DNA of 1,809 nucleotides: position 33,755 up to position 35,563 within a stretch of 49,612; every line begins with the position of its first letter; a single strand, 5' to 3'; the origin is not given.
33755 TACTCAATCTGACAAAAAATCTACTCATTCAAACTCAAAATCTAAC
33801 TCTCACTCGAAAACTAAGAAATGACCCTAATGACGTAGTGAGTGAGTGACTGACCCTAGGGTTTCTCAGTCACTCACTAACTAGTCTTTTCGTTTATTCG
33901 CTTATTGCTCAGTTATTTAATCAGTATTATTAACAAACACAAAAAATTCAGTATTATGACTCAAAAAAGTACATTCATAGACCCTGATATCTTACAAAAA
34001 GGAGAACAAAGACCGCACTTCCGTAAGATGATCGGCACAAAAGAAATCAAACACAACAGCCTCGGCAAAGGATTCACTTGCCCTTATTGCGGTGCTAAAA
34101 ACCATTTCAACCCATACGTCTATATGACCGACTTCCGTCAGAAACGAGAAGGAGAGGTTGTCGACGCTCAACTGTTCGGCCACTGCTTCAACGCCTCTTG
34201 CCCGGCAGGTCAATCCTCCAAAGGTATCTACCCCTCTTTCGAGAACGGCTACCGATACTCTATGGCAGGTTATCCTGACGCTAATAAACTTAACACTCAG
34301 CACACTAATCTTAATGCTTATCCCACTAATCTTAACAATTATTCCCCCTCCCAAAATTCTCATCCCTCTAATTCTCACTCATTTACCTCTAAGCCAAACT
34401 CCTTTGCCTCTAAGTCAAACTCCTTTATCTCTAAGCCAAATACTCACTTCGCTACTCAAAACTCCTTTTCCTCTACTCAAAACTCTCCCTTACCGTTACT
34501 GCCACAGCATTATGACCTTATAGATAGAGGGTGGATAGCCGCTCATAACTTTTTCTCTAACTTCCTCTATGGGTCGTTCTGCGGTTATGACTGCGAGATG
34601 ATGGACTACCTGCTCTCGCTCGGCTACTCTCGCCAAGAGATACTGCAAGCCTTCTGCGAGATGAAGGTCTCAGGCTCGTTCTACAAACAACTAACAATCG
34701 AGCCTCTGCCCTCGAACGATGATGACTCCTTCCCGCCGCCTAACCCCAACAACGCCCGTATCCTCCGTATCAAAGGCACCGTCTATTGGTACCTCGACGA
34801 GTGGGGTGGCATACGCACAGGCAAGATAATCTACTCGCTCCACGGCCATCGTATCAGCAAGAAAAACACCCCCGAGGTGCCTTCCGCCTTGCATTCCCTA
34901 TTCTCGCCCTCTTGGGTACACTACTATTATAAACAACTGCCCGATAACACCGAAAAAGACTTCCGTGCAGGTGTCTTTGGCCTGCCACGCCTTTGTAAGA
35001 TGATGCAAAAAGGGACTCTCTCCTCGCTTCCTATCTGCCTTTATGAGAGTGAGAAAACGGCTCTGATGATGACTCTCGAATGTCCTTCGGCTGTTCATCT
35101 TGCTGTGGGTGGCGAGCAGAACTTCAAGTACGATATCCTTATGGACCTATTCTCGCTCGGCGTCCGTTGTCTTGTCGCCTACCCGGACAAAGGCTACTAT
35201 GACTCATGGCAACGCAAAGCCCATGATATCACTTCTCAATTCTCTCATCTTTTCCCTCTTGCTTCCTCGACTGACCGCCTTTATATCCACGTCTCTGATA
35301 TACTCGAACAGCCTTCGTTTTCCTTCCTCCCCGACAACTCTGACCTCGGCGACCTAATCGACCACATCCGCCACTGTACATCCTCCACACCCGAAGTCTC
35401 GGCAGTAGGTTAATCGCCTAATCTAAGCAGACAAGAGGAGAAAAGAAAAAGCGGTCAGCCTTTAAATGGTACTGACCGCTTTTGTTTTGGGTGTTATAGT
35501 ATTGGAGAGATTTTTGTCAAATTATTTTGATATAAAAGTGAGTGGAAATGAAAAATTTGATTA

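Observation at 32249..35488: RepA-like ATPase + zinc-finger/Toprim gene pair between two R-M systems, with no integrase, relaxase or origin genes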

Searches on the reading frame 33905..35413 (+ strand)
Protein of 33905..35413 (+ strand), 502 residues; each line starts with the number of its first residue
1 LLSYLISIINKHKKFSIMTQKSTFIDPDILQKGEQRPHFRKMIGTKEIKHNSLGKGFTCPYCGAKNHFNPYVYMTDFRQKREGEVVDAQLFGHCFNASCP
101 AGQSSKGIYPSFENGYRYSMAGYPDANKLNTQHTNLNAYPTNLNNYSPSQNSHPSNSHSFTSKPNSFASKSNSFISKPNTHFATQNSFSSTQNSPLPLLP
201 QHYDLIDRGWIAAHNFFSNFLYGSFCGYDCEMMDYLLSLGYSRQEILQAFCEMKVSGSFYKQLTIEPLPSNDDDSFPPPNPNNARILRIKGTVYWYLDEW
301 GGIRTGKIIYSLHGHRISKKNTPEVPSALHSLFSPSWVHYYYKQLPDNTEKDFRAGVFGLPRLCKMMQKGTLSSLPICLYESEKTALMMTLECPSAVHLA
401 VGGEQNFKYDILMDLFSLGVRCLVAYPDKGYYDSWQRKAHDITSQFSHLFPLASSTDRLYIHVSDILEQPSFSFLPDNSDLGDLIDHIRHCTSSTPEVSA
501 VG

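Call 4: search_protein_families(library=pfam, proteins=[window:33905-35413:+], max_evalue=0.1)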
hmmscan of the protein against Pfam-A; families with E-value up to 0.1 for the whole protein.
window:33905-35413:+ (502 aa): 2 families
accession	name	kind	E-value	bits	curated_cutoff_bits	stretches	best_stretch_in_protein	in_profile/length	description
PF19898.4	DUF6371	-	6.3e-14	52.5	27.7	1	290-429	33-150/150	Domain of unknown function (DUF6371)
PF03121.20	Herpes_UL52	-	0.03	14.6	21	1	48-102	12-64/75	Herpesviridae UL52/UL70 DNA primase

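Call 11: search_protein_families(library=ncbifam, proteins=[window:33905-35413:+], max_evalue=0.1)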
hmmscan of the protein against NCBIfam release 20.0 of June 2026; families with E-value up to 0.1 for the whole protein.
window:33905-35413:+ (502 aa): 0 families

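Call 12: search_protein_families(library=padloc, proteins=[window:33905-35413:+], max_evalue=0.01)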
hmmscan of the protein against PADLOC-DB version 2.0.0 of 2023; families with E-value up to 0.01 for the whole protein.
window:33905-35413:+ (502 aa): 0 families

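Call 13: search_protein_families(library=phrogs, proteins=[window:33905-35413:+], max_evalue=0.01)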
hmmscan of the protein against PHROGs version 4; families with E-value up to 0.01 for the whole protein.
window:33905-35413:+ (502 aa): 0 families

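Call 14: find_homologous_proteins(query=window:33905-35413:+)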
Query window:33905-35413:+ (502 aa): 7 proteins with E <= 0.001 among 4448 candidates.
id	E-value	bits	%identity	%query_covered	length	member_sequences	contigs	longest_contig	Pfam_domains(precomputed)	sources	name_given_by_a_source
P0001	0.0e+0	1077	94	97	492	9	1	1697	PF19898.5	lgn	-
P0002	0.0e+0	1061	90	97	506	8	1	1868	PF19898.5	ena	-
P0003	3.6e-257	873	76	96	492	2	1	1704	PF19898.5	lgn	-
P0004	8.0e-124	433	48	93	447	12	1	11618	PF19898.5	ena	-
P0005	2.2e-5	42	32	31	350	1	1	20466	PF19898.5,PF21957.3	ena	-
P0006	2.5e-5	42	31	31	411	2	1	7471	PF22292.2,PF19898.5,PF21957.3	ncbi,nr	ncbi:MAG: hypothetical protein GZ094_19640 [Mariniphaga sp.]|nr:hypothetical protein [Mariniphaga sp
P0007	1.5e-4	39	29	30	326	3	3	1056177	PF19898.5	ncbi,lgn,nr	ncbi:hypothetical protein GGE08_000364 [Muricauda sp. ARW1Y1]|nr:hypothetical protein [Muricauda sp.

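Call 18: find_encoding_contigs(protein=P0004, flank=10000, max_places=4)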
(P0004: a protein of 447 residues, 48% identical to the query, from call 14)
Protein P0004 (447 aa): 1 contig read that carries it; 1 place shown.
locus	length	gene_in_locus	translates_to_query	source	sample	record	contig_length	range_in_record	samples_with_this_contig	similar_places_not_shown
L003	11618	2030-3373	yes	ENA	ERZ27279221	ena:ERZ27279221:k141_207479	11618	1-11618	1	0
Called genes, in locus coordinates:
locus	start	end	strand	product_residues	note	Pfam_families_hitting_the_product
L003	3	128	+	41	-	?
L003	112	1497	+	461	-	PF13481:AAA_25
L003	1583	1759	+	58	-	-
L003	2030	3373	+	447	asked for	PF19898:DUF6371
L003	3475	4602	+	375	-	PF13439:Glyco_transf_4, PF00534:Glycos_transf_1, PF13692:Glyco_trans_1_4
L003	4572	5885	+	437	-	PF01225:Mur_ligase (weak), PF08245:Mur_ligase_M, PF02875:Mur_ligase_C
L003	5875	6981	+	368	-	PF03702:AnmK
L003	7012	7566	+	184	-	PF04542:Sigma70_r2, PF08281:Sigma70_r4_2, PF04545:Sigma70_r4 (weak)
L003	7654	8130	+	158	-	-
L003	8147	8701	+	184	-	-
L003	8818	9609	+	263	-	PF01925:TauE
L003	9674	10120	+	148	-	-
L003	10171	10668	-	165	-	PF01467:CTP_transf_like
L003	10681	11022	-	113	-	PF02261:Asp_decarbox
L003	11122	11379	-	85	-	-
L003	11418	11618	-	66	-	?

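Call 24: search_solved_structures(query=window:33956-35413:+, max_evalue=10)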
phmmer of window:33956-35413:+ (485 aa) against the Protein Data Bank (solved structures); distinct sequences matched with E-value up to 10: 1.
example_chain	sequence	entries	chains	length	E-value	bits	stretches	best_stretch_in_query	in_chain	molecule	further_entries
4d0o_A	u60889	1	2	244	1.8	11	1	204-248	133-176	A-KINASE ANCHOR PROTEIN 13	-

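Call 26: find_homologous_proteins(query=A1, max_evalue=0.001)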
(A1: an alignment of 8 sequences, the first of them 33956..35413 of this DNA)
Query A1 (8 sequences) (485 aa, profile of the alignment): 42 proteins with E <= 0.001 among 3064 candidates.
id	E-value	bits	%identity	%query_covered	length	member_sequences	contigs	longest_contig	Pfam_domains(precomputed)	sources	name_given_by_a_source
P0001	4.2e-244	829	94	100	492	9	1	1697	PF19898.5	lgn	-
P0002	4.2e-242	822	90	100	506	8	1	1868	PF19898.5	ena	-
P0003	9.3e-237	804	76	100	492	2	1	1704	PF19898.5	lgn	-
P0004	1.2e-208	712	48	96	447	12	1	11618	PF19898.5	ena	-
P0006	1.7e-91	326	31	32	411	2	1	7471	PF22292.2,PF19898.5,PF21957.3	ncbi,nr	ncbi:MAG: hypothetical protein GZ094_19640 [Mariniphaga sp.]|nr:hypothetical protein [Mariniphaga sp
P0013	6.0e-59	218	31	32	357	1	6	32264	PF19898.5,PF21957.3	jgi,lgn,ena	-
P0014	4.1e-57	212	33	40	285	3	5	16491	PF19898.5,PF21957.3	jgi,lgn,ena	-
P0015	2.2e-54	203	27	32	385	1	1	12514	PF19898.5,PF21957.3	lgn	-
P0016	2.5e-53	200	27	32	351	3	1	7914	PF19898.5,PF21957.3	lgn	-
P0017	2.0e-52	197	28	37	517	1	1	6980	PF22292.2,PF19898.5,PF21957.3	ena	-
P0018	5.4e-50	189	30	37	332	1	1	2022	PF19898.5,PF21957.3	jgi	jgi:hypothetical protein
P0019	3.5e-49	186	27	41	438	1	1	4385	PF22292.2,PF19898.5,PF21957.3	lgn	-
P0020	1.9e-48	184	31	31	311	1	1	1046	PF19898.5,PF21957.3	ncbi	-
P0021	7.0e-48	182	28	32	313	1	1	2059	PF19898.5,PF21957.3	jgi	jgi:hypothetical protein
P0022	1.1e-47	181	29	42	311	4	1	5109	PF19898.5,PF21957.3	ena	-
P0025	6.9e-46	175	32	31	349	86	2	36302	PF19898.5,PF21957.3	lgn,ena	-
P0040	2.1e-37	147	29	40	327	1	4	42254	PF19898.5,PF21957.3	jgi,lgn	jgi:hypothetical protein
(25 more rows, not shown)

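Call 27: find_encoding_contigs(protein=P0007, flank=10000, max_places=2)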
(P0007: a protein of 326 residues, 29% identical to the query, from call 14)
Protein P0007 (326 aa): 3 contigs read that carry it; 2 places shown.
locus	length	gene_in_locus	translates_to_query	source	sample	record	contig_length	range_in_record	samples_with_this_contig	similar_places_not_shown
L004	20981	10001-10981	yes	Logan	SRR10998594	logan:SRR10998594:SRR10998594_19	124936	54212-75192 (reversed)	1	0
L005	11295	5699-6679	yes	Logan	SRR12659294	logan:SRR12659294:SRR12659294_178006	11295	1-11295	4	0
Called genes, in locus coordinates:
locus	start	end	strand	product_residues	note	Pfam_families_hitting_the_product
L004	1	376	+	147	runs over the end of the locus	-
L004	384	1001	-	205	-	-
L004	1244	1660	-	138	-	PF01272:GreA_GreB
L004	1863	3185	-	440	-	PF00072:Response_reg, PF00158:Sigma54_activat, PF14532:Sigma54_activ_2, PF07724:AAA_2 (weak), PF00004:AAA (weak), PF07728:AAA_5 (weak), PF25601:AAA_lid_14, PF02954:HTH_8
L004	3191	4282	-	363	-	PF00512:HisKA, PF02518:HATPase_c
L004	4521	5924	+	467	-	PF12161:HsdM_N, PF02384:N6_Mtase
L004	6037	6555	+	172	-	PF11867:T1RH-like_C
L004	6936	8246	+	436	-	PF13102:Phage_int_SAM_5 (weak)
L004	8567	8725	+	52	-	-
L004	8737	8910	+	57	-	-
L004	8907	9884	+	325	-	PF13481:AAA_25, PF01381:HTH_3 (weak), PF13412:HTH_24 (weak)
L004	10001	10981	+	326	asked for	PF19898:DUF6371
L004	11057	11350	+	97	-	-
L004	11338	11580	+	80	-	-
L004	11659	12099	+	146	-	-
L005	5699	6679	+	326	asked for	PF19898:DUF6371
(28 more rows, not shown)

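Call 28: find_encoding_contigs(protein=P0025, flank=10000, max_places=2)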
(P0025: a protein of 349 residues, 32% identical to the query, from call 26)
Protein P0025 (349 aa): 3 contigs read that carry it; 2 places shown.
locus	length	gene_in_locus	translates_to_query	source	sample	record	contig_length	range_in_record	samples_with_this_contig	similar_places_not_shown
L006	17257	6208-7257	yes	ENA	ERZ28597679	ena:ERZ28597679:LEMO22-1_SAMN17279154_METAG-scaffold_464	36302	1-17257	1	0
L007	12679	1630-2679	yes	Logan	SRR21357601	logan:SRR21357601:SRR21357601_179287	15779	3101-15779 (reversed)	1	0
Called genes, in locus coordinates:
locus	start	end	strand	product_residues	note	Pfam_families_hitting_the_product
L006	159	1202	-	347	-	PF00078:RVT_1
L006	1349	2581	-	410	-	PF24390:PRTase-CE, PF24409:wHTH-PRTase_assc (weak)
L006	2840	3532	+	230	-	-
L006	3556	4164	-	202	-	-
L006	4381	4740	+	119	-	PF12728:HTH_17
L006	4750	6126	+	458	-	PF13148:DUF3987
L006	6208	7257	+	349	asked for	PF21957:Zn_ribbon_16, PF19898:DUF6371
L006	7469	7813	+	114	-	PF21983:NikA-like, PF05713:MobC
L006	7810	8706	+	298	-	PF03432:Relaxase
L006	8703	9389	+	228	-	-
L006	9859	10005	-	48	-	-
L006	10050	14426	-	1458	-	PF20720:nSTAND3 (weak)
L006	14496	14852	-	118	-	-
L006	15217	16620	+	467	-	PF13351:DUF4099, PF13101:DUF3945, PF13342:Toprim_Crpt, PF13101:DUF3945, PF13342:Toprim_Crpt (weak)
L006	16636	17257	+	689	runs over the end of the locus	PF01751:Toprim, PF01131:Topoisom_bac, PF13342:Toprim_Crpt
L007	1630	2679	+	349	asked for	PF21957:Zn_ribbon_16, PF19898:DUF6371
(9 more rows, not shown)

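Call 29: find_encoding_contigs(protein=P0040, flank=10000, max_places=2)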
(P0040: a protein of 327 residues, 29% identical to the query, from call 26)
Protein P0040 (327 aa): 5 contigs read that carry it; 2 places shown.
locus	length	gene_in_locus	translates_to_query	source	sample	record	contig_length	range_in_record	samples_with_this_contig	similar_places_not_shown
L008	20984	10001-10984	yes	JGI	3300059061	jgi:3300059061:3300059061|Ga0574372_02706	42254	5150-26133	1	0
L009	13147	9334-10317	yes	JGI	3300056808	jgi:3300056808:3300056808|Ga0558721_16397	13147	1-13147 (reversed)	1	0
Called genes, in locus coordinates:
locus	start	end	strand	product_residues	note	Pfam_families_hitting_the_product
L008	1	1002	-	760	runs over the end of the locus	PF00933:Glyco_hydro_3, PF01915:Glyco_hydro_3_C, PF14310:Fn3-like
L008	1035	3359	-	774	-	PF00933:Glyco_hydro_3, PF01915:Glyco_hydro_3_C, PF14310:Fn3-like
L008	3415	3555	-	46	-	-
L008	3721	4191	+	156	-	PF04542:Sigma70_r2, PF08281:Sigma70_r4_2, PF04545:Sigma70_r4 (faint)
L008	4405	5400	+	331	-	PF04773:FecR, PF16344:FecR_C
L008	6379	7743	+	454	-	PF00589:Phage_integrase (faint)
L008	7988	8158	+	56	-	PF12728:HTH_17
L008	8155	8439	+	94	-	PF12728:HTH_17 (weak)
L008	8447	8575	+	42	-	-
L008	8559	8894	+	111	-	-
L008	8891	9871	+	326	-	PF13481:AAA_25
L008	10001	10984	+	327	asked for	PF21957:Zn_ribbon_16, PF19898:DUF6371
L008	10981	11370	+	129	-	PF05866:RusA (weak)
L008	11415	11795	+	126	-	-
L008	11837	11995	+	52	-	-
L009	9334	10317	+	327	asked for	PF21957:Zn_ribbon_16, PF19898:DUF6371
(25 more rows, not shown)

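Call 34: find_related_loci(query=A1, collection=genome_contigs, flank=10000)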
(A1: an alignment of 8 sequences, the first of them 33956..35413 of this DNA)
Query A1 (485 aa) in genome_contigs; peptide patterns used: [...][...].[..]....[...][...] (x = any residue, [..] = any of these).
599 stretches matched a pattern (row limit reached: there are more); 519 encode a relative of the query (tblastn E <= 1e-3); the best 80 are kept; 80 distinct loci.
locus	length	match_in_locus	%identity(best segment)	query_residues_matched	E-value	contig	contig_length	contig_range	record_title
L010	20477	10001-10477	32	275-469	2e-16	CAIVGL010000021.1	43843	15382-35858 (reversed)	MAG: uncultured Bacteroidia bacterium isolate Loclat_bin-10731 genome assembly, contig: bin-10731:021/129, whole genome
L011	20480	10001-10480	30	274-469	4e-16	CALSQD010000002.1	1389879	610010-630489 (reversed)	MAG: uncultured Flavobacteriales bacterium isolate AC_MB403 genome assembly, contig: contig_28428_AC_MB403, whole genome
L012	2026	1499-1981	30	274-470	6e-16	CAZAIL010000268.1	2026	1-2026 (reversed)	MAG TPA_asm: uncultured Flavobacterium sp. isolate ERP001736_co4_21 genome assembly, contig: NODE_57296_length_2026_cov_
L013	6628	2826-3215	35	274-427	1e-15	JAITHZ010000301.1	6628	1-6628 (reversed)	MAG: Bacteroidales bacterium isolate Pc512_bin96 k119_1004028, whole genome shotgun sequence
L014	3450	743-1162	35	274-430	5e-15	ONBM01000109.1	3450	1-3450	uncultured Bacteroidales bacterium isolate RUG142 genome assembly, contig: scaffold_25960, whole genome shotgun sequence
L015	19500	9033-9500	30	274-466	1e-14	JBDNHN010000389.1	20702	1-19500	MAG: Gillisia sp. isolate concoct.27.WLB k141_732953, whole genome shotgun sequence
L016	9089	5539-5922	35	274-425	1e-14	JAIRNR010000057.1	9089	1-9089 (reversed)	MAG: Bacteroidales bacterium isolate Cd354_bin43 k119_1879079, whole genome shotgun sequence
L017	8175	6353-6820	31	274-466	1e-14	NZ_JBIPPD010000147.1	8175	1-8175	MAG: Flavobacterium sp. isolate ME2015-06-19_3300044640_group6_bin18 Rohwer_bin894_scaffold_9024_c1, whole genome shotgu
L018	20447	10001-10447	30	274-456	1e-14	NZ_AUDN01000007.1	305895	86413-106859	Flavobacterium tegetincola DSM 22377 H602DRAFT_scaffold00003.3_C, whole genome shotgun sequence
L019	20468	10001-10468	28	274-471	3e-14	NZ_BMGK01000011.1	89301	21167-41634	Planktosalinus lacus strain CGMCC 1.12924 sequence11, whole genome shotgun sequence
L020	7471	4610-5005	31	275-429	3e-14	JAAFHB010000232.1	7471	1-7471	MAG: Mariniphaga sp. isolate Bin2_8 scaffold_3361, whole genome shotgun sequence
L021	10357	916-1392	30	275-469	4e-14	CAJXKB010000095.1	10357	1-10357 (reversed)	MAG TPA_asm: uncultured Bacteroidetes bacterium isolate SRR4023290_bin.13_MetaBAT_v2.12.1_MAG genome assembly, contig: N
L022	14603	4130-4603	29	274-464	4e-14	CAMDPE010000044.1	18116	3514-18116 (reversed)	MAG: Lutibacter flavus isolate MiH-22jul19-188 genome assembly, contig: MiH-22jul19-C5982, whole genome shotgun sequence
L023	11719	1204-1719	29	274-482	8e-14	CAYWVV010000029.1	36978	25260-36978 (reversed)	MAG TPA_asm: uncultured Flavobacterium sp. isolate SRP150892_co2_182 genome assembly, contig: NODE_1344_length_36978_cov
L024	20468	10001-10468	30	274-466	6e-14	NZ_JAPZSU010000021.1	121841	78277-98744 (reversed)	MAG: Flavobacterium sp. isolate LE19-131.1C c_000000001572, whole genome shotgun sequence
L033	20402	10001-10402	31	274-428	2e-13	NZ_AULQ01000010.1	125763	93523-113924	Mesoflavibacter zeaxanthinifaciens DSM 18436 H574DRAFT_scaffold00009.9_C, whole genome shotgun sequence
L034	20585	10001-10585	29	274-452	2e-13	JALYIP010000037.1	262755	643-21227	MAG: Bacteroidota bacterium isolate HIE bin28 SD1475-77_k127_930845, whole genome shotgun sequence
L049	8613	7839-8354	31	269-450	1e-12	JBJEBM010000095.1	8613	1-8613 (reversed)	MAG: Candidatus Cryptobacteroides sp. isolate LOHA39_bin.005 NODE_5124_length_8613_cov_10.055036, whole genome shotgun s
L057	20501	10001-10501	28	275-467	4e-12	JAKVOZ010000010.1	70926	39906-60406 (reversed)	MAG: Bacteroidales bacterium isolate UW_MP_BACTE7_1 Ga0455827_0156, whole genome shotgun sequence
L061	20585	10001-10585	27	274-451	6e-12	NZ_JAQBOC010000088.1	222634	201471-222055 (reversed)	MAG: Mucilaginibacter sp. isolate RYN_310 scaffold_977396, whole genome shotgun sequence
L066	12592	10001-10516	30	269-450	8e-12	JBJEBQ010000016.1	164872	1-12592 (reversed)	MAG: Candidatus Cryptobacteroides sp. isolate LOHA42_bin.036 NODE_19_length_164872_cov_9.227307, whole genome shotgun se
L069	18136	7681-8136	31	274-451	9e-12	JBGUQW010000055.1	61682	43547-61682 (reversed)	MAG: Prevotella sp. isolate ruminal_MAG_130 ruminal_MAG_130_contig_0057, whole genome shotgun sequence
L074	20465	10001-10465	30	274-468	1e-11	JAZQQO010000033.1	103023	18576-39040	MAG: Bacteroidaceae bacterium isolate T1900045236_TH20190006.MAGScoT_cleanbin_000009 SGB_5469_k141_2000024, whole genome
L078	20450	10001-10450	27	273-429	1e-11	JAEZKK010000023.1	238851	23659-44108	MAG: Bacteroidetes bacterium isolate OH_CDB_274 k127_574452, whole genome shotgun sequence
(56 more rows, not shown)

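Call 37: search_dna_similar(query=window:33956-35413:+, collection=phages, mode=protein, max_evalue=0.001)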
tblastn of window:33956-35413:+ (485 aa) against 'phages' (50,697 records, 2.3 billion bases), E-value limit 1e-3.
Records with a match: 3; places in all: 3; records where one place covers at least 80% of the query: 0.
Best place of each record, by identity: <60% 3.
By first word of the organism name: Bacteriophage 3.
By host as written in the record: - 3.
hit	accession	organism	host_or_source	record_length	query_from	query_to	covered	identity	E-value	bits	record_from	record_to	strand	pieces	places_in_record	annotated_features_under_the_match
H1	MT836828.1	Bacteriophage sp.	human fecal samples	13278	274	420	30%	28.9%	2e-4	50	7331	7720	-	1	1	record has no annotation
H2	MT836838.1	Bacteriophage sp.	human fecal samples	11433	271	426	32%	27.0%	1e-5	54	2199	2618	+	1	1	record has no annotation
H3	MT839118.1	Bacteriophage sp.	human fecal samples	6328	271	425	32%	26.6%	2e-4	50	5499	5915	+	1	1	record has no annotation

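Call 38: search_dna_similar(query=window:33956-35413:+, collection=plasmids, mode=protein, max_evalue=0.001)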
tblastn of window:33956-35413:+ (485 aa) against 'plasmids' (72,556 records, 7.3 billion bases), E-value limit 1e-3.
Records with a match: 8; places in all: 8; records where one place covers at least 80% of the query: 0.
Best place of each record, by identity: <60% 8.
By first word of the organism name: Bacteroides 7; Phocaeicola 1.
By predicted mobility (MOB-suite, as given by PLSDB): non-mobilizable 5; conjugative 3.
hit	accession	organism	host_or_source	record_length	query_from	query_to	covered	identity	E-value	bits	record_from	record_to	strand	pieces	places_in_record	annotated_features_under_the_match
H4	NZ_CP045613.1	Bacteroides xylanisolvens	Homo sapiens,Abscess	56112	275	451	36%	28.9%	1e-3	50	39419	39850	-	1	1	DUF6371 domain-containing protein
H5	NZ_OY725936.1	Bacteroides finegoldii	-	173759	274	421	31%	30.0%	1e-3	50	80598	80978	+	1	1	DUF6371 domain-containing protein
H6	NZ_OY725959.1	Bacteroides finegoldii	-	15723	275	425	31%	27.7%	5e-4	50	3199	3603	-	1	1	none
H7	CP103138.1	Bacteroides fragilis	Homo sapiens,cell culture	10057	271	425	32%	26.6%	7e-4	50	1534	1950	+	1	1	DUF6371 domain-containing protein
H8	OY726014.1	Phocaeicola massiliensis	-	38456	271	425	32%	26.6%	7e-4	50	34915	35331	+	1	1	none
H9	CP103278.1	Bacteroides fragilis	Homo sapiens,cell culture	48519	271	425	32%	26.6%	7e-4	50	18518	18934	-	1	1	DUF6371 domain-containing protein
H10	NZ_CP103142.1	Bacteroides faecis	Homo sapiens,cell culture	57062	271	425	32%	26.6%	7e-4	50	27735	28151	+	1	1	DUF6371 domain-containing protein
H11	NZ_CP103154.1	Bacteroides thetaiotaomicron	Homo sapiens,cell culture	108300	271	425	32%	26.6%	9e-4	50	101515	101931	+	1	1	none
